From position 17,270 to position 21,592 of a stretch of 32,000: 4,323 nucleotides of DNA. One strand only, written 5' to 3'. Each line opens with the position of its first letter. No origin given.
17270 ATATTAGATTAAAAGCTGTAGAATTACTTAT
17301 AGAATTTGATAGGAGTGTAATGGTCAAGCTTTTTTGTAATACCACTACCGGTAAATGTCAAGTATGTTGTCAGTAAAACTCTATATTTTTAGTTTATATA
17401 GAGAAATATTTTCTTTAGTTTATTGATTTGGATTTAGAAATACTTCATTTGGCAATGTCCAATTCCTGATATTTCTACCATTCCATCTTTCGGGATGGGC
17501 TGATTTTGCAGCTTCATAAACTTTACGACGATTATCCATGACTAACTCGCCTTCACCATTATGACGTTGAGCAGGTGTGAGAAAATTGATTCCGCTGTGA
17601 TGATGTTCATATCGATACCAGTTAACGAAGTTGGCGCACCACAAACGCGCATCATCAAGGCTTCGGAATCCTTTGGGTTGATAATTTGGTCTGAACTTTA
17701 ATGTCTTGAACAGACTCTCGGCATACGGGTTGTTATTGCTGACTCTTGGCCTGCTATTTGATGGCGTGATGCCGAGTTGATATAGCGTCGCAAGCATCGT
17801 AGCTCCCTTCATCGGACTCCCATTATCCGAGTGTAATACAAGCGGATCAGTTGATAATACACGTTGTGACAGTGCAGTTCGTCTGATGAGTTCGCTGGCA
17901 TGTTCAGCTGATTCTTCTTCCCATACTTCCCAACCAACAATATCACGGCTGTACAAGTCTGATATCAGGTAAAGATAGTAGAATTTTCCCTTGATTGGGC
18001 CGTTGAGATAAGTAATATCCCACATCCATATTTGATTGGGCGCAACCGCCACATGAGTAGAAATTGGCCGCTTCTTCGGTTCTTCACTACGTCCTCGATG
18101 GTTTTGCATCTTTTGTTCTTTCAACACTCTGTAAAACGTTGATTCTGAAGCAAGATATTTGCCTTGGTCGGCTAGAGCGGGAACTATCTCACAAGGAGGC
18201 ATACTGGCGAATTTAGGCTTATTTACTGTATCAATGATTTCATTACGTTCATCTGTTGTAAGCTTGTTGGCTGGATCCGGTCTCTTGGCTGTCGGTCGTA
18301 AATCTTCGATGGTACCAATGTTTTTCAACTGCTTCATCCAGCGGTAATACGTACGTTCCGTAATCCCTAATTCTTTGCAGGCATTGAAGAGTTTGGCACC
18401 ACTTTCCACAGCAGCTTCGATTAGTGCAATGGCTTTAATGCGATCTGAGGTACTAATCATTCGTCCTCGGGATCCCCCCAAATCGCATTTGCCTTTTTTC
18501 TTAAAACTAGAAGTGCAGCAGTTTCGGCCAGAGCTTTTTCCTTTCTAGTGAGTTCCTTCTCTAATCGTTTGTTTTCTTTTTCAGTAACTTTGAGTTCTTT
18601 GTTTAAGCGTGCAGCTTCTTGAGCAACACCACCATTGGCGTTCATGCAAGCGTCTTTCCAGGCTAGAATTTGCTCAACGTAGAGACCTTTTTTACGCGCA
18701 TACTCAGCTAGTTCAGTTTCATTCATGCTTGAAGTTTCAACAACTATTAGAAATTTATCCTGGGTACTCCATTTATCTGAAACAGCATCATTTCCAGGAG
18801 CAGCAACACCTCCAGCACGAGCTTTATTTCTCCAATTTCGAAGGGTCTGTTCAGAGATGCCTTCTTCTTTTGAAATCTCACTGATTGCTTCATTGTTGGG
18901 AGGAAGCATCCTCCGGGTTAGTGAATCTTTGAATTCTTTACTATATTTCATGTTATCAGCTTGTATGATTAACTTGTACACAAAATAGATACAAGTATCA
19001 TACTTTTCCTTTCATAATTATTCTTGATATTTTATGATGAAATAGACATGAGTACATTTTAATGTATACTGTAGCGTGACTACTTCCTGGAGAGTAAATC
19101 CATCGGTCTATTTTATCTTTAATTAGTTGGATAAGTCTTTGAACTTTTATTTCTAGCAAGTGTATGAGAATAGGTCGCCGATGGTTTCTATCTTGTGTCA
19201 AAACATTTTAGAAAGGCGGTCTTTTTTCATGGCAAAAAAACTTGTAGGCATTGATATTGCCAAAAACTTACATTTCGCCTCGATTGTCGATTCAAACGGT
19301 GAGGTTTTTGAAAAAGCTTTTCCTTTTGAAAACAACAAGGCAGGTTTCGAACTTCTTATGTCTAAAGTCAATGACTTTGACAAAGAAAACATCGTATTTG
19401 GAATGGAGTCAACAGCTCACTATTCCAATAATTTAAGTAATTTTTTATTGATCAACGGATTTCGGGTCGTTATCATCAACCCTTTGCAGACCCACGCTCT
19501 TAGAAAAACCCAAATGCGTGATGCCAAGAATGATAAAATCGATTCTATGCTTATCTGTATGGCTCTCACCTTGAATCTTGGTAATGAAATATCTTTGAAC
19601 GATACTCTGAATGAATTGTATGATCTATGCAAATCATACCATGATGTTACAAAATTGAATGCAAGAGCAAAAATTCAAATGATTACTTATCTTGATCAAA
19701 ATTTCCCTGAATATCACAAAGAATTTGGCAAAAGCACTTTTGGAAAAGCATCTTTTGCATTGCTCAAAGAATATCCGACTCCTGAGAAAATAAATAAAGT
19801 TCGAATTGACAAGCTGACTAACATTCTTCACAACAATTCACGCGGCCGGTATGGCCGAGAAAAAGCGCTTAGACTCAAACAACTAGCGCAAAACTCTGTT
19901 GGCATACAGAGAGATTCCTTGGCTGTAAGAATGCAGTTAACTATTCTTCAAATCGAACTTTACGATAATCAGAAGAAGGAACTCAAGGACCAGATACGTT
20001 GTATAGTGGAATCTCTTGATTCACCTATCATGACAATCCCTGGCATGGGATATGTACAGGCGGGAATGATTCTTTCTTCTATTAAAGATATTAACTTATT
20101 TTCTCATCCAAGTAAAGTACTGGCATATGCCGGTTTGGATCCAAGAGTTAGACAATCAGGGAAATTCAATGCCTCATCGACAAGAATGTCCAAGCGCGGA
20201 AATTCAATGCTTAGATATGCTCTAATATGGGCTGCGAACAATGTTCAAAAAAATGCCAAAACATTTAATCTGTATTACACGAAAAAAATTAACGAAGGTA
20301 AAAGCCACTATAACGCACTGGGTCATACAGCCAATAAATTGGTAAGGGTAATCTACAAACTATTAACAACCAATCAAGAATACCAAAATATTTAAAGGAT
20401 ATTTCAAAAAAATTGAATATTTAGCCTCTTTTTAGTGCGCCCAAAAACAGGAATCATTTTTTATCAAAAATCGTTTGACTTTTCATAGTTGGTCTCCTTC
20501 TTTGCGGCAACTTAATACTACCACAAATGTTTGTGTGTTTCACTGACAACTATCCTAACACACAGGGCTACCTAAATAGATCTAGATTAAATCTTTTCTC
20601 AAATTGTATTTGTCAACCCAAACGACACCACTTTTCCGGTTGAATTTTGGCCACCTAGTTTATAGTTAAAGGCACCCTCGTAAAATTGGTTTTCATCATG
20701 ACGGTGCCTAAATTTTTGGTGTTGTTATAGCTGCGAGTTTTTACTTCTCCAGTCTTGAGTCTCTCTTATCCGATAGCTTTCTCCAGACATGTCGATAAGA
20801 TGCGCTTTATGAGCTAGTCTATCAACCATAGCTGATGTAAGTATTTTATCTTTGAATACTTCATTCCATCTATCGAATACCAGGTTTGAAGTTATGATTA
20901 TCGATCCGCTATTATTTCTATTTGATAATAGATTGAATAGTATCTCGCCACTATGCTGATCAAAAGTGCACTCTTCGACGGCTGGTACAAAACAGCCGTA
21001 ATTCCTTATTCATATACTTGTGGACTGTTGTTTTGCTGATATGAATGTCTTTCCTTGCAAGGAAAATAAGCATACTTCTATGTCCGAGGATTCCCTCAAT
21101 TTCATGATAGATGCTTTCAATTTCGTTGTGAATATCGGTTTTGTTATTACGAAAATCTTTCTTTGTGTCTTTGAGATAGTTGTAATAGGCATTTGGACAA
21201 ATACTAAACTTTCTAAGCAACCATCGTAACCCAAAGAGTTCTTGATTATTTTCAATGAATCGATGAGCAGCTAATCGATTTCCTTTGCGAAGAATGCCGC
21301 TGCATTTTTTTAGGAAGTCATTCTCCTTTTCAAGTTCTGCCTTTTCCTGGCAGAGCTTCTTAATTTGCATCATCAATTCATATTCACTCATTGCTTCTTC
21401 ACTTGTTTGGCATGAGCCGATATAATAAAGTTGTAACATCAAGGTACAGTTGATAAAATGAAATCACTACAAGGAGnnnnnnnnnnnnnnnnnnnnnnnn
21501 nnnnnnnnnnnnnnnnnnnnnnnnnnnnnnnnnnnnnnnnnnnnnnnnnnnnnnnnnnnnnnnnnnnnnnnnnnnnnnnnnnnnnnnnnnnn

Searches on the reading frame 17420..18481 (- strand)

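Call 17: search_protein_families(library=pfam, proteins=[window:17420-18481:-])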
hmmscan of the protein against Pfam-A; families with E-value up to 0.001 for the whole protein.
window:17420-18481:- (353 aa): 7 families
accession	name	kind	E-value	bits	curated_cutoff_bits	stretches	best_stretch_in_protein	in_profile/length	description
PF00665.32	rve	-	3.6e-19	69.4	32.6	1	147-246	3-100/102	Integrase core domain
PF13683.12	rve_3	-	1.5e-12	47.5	26.5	1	237-303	2-67/67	Integrase core domain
PF13565.12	HTH_32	-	1.3e-09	38.9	33.7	1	44-120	1-73/73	Homeodomain-like domain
PF13551.12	HTH_29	-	1.4e-07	31.9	28.1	1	19-79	6-63/64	Winged helix-turn helix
PF13384.12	HTH_23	-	1e-05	25.6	24.6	1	12-61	5-49/50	Homeodomain-like domain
PF13518.12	HTH_28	-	3.3e-05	24.3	25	1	27-68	11-51/52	Helix-turn-helix domain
PF01527.26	HTH_Tnp_1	-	4.2e-05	24.1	24.1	1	19-59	14-55/75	Transposase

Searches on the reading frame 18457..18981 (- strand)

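Call 17: search_protein_families(library=pfam, proteins=[window:18457-18981:-])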
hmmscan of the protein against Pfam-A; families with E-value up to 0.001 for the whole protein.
window:18457-18981:- (174 aa): 4 families
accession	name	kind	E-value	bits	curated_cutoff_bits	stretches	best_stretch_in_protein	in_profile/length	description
PF01527.26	HTH_Tnp_1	-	1.5e-16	60.8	24.1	2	11-66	5-59/75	Transposase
PF13551.12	HTH_29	-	0.00012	22.6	28.1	1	33-63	15-45/64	Winged helix-turn helix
PF13518.12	HTH_28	-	0.00026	21.5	25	1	32-61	14-43/52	Helix-turn-helix domain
PF13384.12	HTH_23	-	0.00091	19.4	24.6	0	33-61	20-48/50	Homeodomain-like domain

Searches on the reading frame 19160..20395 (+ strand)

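Call 17: search_protein_families(library=pfam, proteins=[window:19160-20395:+])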
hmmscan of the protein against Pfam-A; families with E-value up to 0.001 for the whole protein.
window:19160-20395:+ (411 aa): 2 families
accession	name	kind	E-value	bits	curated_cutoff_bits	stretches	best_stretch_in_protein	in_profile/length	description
PF01548.23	DEDD_Tnp_IS110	-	5.7e-33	114.3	29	1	29-183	1-155/155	Transposase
PF02371.22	Transposase_20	-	7.3e-22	78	21.3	1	290-373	4-86/87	Transposase IS116/IS110/IS902 family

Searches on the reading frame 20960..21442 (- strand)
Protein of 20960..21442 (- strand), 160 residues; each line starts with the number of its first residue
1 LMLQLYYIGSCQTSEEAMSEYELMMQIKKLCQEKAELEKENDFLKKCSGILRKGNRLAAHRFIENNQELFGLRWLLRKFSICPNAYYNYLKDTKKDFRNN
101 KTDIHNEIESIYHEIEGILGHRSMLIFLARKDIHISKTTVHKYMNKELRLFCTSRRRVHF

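Call 17: search_protein_families(library=pfam, proteins=[window:20960-21442:-])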
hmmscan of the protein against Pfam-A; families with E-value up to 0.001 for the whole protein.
window:20960-21442:- (160 aa): 1 family
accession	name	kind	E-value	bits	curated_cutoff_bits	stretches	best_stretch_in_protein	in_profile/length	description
PF13276.12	HTH_21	-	4.1e-05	24.2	28.1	1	106-157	8-59/60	HTH-like domain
